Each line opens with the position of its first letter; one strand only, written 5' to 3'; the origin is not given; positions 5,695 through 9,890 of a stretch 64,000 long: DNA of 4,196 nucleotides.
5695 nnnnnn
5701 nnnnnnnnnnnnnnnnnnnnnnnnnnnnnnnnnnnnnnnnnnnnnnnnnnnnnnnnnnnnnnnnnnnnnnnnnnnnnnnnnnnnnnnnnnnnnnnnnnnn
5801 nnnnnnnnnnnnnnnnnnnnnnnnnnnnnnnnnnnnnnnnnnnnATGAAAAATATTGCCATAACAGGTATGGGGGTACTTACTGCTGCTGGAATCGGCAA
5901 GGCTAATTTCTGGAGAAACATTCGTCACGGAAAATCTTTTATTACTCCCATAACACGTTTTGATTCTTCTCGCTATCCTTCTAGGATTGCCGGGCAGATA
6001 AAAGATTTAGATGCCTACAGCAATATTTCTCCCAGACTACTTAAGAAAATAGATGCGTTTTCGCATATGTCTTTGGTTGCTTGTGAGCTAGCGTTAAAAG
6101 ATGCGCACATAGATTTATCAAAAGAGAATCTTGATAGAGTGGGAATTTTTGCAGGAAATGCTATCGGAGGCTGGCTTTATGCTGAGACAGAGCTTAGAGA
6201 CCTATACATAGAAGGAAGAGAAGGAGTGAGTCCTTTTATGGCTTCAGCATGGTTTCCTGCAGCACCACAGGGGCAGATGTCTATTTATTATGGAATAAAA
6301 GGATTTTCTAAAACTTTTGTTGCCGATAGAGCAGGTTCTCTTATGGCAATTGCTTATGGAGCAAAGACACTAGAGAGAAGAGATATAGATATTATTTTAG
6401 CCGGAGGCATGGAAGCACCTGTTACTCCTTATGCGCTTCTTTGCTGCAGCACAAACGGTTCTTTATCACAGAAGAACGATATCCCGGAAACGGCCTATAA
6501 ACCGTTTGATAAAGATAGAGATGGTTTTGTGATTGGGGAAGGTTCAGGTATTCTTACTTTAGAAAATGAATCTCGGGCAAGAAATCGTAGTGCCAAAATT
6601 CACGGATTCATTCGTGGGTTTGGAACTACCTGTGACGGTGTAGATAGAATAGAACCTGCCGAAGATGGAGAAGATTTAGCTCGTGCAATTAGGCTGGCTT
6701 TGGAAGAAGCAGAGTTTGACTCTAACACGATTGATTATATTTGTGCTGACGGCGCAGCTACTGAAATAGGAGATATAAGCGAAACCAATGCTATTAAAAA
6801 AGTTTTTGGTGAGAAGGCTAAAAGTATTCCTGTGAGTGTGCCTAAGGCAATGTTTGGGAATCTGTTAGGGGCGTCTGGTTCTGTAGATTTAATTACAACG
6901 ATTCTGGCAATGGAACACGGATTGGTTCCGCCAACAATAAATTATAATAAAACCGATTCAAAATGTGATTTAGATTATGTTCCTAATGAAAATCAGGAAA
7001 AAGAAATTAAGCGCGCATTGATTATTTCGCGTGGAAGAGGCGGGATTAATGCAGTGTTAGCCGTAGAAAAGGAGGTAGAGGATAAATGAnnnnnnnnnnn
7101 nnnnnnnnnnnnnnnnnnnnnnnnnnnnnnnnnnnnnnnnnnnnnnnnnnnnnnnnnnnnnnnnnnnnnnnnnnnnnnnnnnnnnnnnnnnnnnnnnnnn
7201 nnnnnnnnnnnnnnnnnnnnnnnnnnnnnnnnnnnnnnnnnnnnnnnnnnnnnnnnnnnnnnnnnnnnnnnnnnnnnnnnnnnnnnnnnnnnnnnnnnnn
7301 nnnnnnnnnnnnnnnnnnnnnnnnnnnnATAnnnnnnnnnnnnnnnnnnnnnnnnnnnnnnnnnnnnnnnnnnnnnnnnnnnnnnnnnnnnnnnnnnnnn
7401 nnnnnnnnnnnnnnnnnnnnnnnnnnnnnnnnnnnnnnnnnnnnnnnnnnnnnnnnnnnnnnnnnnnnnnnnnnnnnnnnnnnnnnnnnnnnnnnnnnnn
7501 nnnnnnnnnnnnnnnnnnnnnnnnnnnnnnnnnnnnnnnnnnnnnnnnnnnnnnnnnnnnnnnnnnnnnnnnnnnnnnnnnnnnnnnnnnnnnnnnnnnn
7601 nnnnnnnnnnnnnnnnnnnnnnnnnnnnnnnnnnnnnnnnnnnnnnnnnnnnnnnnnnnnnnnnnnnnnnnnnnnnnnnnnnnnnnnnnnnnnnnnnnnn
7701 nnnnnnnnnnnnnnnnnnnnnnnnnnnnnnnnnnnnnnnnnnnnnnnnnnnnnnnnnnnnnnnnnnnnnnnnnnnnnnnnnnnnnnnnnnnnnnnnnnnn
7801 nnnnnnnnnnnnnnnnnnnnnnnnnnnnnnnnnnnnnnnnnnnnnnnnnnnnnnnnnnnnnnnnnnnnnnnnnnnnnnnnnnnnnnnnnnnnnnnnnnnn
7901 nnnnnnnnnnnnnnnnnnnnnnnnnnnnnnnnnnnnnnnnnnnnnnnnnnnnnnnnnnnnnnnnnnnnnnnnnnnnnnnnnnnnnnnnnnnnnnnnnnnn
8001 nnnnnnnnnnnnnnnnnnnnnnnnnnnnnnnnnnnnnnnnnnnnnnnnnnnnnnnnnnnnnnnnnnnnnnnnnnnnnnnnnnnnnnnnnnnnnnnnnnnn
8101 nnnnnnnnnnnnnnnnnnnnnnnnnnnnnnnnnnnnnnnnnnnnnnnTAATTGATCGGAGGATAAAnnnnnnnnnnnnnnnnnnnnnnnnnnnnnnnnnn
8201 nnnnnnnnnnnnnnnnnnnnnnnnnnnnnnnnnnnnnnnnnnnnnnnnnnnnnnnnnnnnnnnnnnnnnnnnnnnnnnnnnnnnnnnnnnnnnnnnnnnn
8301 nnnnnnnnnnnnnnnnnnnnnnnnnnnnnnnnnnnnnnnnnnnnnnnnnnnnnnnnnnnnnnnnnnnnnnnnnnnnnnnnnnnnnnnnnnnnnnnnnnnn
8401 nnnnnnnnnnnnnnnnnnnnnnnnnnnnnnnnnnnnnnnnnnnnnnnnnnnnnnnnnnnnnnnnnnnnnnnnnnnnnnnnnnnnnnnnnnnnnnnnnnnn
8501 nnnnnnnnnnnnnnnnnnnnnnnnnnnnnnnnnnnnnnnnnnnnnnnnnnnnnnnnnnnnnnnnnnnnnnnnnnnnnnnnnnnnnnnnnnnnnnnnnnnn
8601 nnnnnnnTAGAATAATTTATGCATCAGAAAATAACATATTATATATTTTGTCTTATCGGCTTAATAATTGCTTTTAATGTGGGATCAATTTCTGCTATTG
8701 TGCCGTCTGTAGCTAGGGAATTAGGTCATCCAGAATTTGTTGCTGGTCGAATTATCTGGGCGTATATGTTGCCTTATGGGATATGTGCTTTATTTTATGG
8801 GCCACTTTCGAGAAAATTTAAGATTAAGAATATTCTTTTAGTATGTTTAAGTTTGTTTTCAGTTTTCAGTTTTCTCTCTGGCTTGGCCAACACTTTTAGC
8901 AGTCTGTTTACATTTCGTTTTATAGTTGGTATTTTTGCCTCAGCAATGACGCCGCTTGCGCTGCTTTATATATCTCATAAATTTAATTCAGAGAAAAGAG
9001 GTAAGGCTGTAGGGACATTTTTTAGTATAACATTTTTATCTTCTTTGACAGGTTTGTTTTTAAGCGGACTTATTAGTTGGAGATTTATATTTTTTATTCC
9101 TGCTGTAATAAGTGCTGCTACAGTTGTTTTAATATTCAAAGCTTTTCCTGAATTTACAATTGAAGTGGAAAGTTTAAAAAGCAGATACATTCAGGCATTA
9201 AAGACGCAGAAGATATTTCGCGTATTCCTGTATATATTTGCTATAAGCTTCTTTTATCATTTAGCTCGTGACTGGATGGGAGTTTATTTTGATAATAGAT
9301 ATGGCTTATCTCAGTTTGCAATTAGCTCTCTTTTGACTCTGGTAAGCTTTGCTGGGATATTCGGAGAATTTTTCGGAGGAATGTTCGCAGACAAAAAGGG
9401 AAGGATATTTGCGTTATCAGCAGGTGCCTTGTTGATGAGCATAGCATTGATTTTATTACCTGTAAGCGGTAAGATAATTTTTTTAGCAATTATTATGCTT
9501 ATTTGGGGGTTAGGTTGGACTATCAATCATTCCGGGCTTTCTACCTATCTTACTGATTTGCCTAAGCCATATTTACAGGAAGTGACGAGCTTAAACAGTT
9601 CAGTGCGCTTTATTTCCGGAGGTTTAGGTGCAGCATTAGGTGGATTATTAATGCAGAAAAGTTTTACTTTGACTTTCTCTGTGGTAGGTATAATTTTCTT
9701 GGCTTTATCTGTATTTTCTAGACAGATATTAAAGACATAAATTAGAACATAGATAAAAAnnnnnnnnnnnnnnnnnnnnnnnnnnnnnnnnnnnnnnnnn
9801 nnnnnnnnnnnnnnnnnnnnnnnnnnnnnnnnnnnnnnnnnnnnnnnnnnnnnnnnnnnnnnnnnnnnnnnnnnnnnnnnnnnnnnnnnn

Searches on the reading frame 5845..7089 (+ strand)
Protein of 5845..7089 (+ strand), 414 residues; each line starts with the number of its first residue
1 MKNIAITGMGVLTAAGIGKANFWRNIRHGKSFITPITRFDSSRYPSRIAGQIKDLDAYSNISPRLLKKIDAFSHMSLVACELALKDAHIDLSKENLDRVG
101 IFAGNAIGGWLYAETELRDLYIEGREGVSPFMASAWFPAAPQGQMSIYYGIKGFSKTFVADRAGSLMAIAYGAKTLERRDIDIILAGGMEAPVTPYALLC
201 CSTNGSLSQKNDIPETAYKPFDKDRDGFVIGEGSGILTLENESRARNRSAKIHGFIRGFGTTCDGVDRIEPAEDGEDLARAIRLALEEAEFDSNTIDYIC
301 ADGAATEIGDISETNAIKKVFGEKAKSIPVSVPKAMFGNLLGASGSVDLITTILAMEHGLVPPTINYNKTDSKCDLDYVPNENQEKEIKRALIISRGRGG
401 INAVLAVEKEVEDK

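Call 7: search_protein_families(library=pfam, proteins=[window:5845-7089:+], max_evalue=0.001)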
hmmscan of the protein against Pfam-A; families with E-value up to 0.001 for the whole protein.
window:5845-7089:+ (414 aa): 2 families
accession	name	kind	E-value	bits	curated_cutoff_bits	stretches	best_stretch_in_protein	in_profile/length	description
PF00109.32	ketoacyl-synt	-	7.2e-42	144.2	20.8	1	2-245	2-252/252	Beta-ketoacyl synthase, N-terminal domain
PF02801.28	Ketoacyl-synt_C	-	1.4e-30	106.2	20.8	1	254-367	2-118/119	Beta-ketoacyl synthase, C-terminal domain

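Call 23: search_protein_families(library=ncbifam, proteins=[window:5845-7089:+], max_evalue=0.001)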
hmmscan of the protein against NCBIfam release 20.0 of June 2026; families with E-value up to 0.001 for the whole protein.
window:5845-7089:+ (414 aa): 20 families
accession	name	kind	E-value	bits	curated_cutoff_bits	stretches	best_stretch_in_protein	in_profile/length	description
TIGR03150.1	fabF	equivalog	2.9e-119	398.4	493.75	1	3-407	2-406/407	beta-ketoacyl-ACP synthase II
NF005589.0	PRK07314.1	subfamily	2.8e-115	385.4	387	1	2-409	4-411/413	beta-ketoacyl-ACP synthase II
NF004970.0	PRK06333.1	subfamily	1.1e-90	304.5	525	1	1-408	3-420/424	beta-ketoacyl-ACP synthase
NF006274.0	PRK08439.1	equivalog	1.1e-90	304.4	621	1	1-408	1-404/406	beta-ketoacyl-ACP synthase II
NF006434.0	PRK08722.1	equivalog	7.9e-81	272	759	1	3-408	5-412/414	beta-ketoacyl-ACP synthase II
NF005076.0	PRK06501.1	equivalog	3.5e-74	250.2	629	2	145-410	158-423/425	beta-ketoacyl-ACP synthase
NF005916.1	PRK07910.1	equivalog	5.6e-62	210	560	1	2-407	12-415/418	KasA/KasB family beta-ketoacyl-ACP synthase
NF006587.0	PRK09116.1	equivalog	8.4e-62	209.2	470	1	1-408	1-405/408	beta-ketoacyl-ACP synthase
NF005935.0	PRK07967.1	equivalog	2.7e-60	204.3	630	1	1-409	1-403/406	beta-ketoacyl-ACP synthase I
NF005490.0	PRK07103.1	equivalog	5.6e-57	193.6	445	1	1-410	3-413/414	polyketide beta-ketoacyl:acyl carrier protein synthase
NF004618.0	PRK05952.1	equivalog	8.4e-55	186.2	455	1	3-409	3-382/384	beta-ketoacyl-ACP synthase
NF058662.1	cispenta_AmcF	equivalog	1e-45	156.4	325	1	168-408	135-368/369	cispentacin biosynthesis acyltransferase subunit AmcF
NF006618.0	PRK09185.1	subfamily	2.3e-38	132.3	407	1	1-407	2-390/394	beta-ketoacyl-ACP synthase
NF045894.1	PKS_plus_SDR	equivalog_domain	8.1e-34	116.5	1740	1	58-379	76-388/1515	type I polyketide synthase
NF040607.1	mycolic_Pks13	equivalog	1.1e-29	102.7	2100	1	52-377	167-485/1680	polyketide synthase Pks13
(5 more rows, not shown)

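Call 40: search_solved_structures(query=window:5845-7089:+, max_evalue=1e-20, show_alignments=1)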
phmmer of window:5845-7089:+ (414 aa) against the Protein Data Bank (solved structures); distinct sequences matched with E-value up to 1e-20: 91 (the best 60 are shown).
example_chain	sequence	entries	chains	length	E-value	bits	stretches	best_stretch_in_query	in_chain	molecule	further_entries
4ls5_A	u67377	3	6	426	3.1e-92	312.8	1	2-409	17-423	3-oxoacyl-[acyl-carrier-protein] synthase 2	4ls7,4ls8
4ls6_A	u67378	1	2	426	1.1e-91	311.1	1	2-409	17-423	3-oxoacyl-[acyl-carrier-protein] synthase 2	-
3o04_A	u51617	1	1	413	7.3e-91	308.3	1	3-413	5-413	beta-keto-acyl carrier protein synthase II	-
5sxo_A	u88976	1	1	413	2e-90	306.9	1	3-413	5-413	3-oxoacyl-[acyl-carrier-protein] synthase 2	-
2gqd_A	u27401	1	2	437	1.8e-84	287.3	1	2-409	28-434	3-oxoacyl-[acyl-carrier-protein] synthase 2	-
1j3n_A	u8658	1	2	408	3.5e-83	283.1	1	1-408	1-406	3-oxoacyl-(acyl-carrier protein) synthase II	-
1e5m_A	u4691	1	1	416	4.4e-82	279.4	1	2-409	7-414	BETA KETOACYL ACYL CARRIER PROTEIN SYNTHASE II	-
4r8e_A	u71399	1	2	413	2.2e-80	273.8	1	3-408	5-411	3-oxoacyl-[acyl-carrier-protein] synthase 2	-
4jb6_A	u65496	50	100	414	1.1e-78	268.2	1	3-407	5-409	3-oxoacyl-[acyl-carrier-protein] synthase 2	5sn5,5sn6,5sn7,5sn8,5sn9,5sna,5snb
8cou_A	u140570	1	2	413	1.2e-78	268.1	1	3-406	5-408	3-oxoacyl-[acyl-carrier-protein] synthase 2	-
7oc0_A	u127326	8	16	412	1.2e-78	268.1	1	3-406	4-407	3-oxoacyl-[acyl-carrier-protein] synthase 2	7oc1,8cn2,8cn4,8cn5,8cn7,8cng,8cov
9lpl_A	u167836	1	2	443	1.7e-78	267.6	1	3-408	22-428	3-oxoacyl-[acyl-carrier-protein] synthase 2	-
2gfv_A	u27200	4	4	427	1.9e-78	267.5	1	3-407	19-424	3-oxoacyl-[acyl-carrier-protein] synthase 2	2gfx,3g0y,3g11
8cn8_A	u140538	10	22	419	2.2e-78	267.2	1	3-407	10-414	3-oxoacyl-[acyl-carrier-protein] synthase 2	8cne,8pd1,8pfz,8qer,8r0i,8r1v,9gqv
8pj0_A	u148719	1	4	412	2.3e-78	267.2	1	3-406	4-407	3-oxoacyl-[acyl-carrier-protein] synthase 2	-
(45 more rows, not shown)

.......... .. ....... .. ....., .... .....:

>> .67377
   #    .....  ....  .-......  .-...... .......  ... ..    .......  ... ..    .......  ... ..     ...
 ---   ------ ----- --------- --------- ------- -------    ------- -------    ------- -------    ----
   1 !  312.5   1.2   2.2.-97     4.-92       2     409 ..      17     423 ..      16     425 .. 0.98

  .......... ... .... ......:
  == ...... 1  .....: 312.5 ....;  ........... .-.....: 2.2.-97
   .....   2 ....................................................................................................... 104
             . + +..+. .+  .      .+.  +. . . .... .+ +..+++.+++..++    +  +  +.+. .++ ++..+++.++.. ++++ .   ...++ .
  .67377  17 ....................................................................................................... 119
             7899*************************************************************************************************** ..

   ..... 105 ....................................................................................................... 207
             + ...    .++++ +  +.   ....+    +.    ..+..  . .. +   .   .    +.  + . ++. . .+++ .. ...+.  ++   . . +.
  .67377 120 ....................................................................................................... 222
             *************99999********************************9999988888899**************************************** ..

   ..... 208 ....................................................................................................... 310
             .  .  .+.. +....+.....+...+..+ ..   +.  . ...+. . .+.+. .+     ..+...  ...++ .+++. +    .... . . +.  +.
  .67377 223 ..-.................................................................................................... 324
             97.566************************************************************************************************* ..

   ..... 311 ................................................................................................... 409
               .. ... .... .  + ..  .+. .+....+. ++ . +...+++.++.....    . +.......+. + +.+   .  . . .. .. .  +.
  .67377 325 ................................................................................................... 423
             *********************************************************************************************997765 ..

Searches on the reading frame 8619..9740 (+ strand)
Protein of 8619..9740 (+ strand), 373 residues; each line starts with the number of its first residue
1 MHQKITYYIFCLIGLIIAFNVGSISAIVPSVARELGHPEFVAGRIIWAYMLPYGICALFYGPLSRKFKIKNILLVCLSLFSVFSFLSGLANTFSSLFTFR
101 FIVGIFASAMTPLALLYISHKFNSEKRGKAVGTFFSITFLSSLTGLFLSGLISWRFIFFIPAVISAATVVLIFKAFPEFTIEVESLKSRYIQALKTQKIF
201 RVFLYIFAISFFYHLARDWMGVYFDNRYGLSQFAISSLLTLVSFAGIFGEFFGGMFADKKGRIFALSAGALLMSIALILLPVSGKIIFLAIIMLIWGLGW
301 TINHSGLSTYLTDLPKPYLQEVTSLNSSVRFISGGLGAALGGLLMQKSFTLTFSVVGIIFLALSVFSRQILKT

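Call 3: search_protein_families(library=pfam, proteins=[window:8619-9740:+], max_evalue=0.01)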
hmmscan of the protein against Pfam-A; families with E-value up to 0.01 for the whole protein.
window:8619-9740:+ (373 aa): 2 families
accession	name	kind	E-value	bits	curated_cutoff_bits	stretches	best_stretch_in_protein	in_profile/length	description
PF07690.21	MFS_1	-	2.5e-42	145.5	33.4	1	11-338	2-347/347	Major Facilitator Superfamily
PF00083.30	Sugar_tr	-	1.3e-12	47.9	22.3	2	45-175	51-191/452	Sugar (and other) transporter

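Call 4: search_protein_families(library=ncbifam, proteins=[window:8619-9740:+], max_evalue=0.01)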
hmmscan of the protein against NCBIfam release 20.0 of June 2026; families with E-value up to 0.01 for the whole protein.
window:8619-9740:+ (373 aa): 44 families (the best 25 are shown)
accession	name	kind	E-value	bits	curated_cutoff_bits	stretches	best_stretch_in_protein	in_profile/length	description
TIGR00895.1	2A0115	subfamily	6.3e-19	68.2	418.55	2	5-178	16-194/398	aromatic acid/H+ symport family MFS transporter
TIGR00880.1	2_A_01_02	superfamily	7.2e-18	65.1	131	1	49-178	3-140/141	multidrug resistance protein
TIGR00711.1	efflux_EmrB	subfamily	3.4e-17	62.4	230.2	1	10-181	6-181/485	DHA2 family efflux MFS transporter permease subunit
TIGR00893.1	2A0114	subfamily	4.4e-16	58.8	395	1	23-177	12-170/399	D-galactonate transporter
TIGR00710.1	efflux_Bcr_CflA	subfamily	1.2e-14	54.5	200.9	1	27-365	27-375/385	Bcr/CflA family efflux MFS transporter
NF002921.0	PRK03545.1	equivalog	2.9e-14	52.8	401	1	26-364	34-376/396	sugar transporter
TIGR00900.1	2A0121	subfamily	6.5e-14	52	319.6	2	15-153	219-360/364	H+ Antiporter protein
NF008654.0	PRK11652.1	equivalog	1.5e-13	50.4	479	1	26-287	27-299/397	multidrug efflux MFS transporter EmrD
NF033135.1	cmx_cmrA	equivalog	4.4e-13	49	400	1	24-349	22-353/374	Cmx/CmrA family chloramphenicol efflux MFS transporter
NF012175.1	tet_MFS_L_K_45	equivalog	4.7e-13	48.8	650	1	10-178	5-177/444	Tet(L)/Tet(K)/Tet(45) family tetracycline efflux MFS transporter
NF008586.0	PRK11551.1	equivalog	7.3e-13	48.3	410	1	4-360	14-379/406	3-(3-hydroxy-phenyl)propionate transporter MhpT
NF040895.2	MFS_effux_SdrM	equivalog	6.5e-12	45.3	550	1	10-210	11-211/441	multidrug efflux MFS transporter SdrM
NF012185.0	tet_MFS_L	exception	3e-11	42.9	925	1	9-175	18-188/457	tetracycline efflux MFS transporter Tet(L)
TIGR00881.1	2A0104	subfamily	1.9e-10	40.3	407.75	2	43-173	33-168/379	phosphoglycerate transporter protein PgtP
NF008314.0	PRK11102.1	equivalog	7.5e-10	38.6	303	1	6-361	8-378/396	Bcr/CflA family multidrug efflux MFS transporter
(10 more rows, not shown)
